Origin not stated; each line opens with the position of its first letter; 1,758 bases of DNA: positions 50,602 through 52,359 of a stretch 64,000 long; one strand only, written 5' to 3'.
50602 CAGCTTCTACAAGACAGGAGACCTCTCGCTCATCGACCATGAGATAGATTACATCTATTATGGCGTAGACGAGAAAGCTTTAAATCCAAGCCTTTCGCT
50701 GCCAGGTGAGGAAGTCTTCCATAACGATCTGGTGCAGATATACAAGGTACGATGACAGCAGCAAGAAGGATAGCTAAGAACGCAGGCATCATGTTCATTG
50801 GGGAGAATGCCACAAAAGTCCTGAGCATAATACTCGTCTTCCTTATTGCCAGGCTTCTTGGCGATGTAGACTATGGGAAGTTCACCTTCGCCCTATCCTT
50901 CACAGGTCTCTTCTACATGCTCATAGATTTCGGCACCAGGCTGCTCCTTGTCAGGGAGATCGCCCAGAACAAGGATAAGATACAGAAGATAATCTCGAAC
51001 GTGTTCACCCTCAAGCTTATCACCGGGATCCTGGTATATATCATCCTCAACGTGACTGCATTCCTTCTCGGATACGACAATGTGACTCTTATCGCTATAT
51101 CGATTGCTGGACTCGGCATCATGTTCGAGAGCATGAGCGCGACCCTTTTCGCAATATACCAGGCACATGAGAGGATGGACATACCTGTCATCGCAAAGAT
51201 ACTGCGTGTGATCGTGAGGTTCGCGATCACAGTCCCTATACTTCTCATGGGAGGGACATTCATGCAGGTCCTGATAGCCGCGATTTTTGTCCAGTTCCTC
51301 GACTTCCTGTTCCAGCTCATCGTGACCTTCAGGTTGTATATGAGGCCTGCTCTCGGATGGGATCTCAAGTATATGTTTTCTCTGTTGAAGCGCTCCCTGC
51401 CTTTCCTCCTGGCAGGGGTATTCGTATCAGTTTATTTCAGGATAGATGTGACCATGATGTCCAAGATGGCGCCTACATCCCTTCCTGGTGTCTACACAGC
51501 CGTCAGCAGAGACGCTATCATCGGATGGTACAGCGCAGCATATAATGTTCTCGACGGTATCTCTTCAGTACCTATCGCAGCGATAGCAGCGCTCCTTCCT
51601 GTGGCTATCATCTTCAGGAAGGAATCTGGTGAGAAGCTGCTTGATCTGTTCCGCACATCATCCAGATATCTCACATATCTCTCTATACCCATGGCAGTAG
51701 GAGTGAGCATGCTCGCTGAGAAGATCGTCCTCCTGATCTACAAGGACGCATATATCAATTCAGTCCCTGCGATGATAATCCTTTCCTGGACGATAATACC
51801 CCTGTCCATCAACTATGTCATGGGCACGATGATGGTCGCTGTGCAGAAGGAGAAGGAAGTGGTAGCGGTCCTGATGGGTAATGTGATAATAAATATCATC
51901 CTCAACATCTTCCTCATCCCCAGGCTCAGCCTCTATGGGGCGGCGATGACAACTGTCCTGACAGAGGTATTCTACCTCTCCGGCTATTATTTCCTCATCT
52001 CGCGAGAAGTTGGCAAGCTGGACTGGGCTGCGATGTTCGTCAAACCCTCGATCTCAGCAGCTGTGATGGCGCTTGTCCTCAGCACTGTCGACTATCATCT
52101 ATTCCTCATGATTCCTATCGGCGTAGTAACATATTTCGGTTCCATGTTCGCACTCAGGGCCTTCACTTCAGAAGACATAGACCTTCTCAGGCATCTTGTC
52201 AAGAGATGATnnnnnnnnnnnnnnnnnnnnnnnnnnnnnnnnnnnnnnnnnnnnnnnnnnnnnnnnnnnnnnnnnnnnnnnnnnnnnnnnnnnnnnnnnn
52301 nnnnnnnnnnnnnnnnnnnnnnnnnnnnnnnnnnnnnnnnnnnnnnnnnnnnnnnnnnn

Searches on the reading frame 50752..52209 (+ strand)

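Call 9: search_protein_families(library=ncbifam, proteins=[window:50752-52209:+], max_evalue=0.001)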
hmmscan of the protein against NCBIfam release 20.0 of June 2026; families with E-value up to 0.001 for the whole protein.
window:50752-52209:+ (485 aa): 3 families
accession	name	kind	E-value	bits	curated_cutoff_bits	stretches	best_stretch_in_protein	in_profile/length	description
NF058658.1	Oglyco_Wzx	exception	2.9e-12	46.4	720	1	16-445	19-429/478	O-glycosylation flippase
NF041871.1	Wzx_EPS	equivalog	9.5e-11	41.1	800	1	21-396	16-379/492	exopolysaccharide biosynthesis flippase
TIGR01695.1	murJ_mviN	equivalog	1.1e-07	31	235.55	1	88-447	97-461/506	murein biosynthesis integral membrane protein MurJ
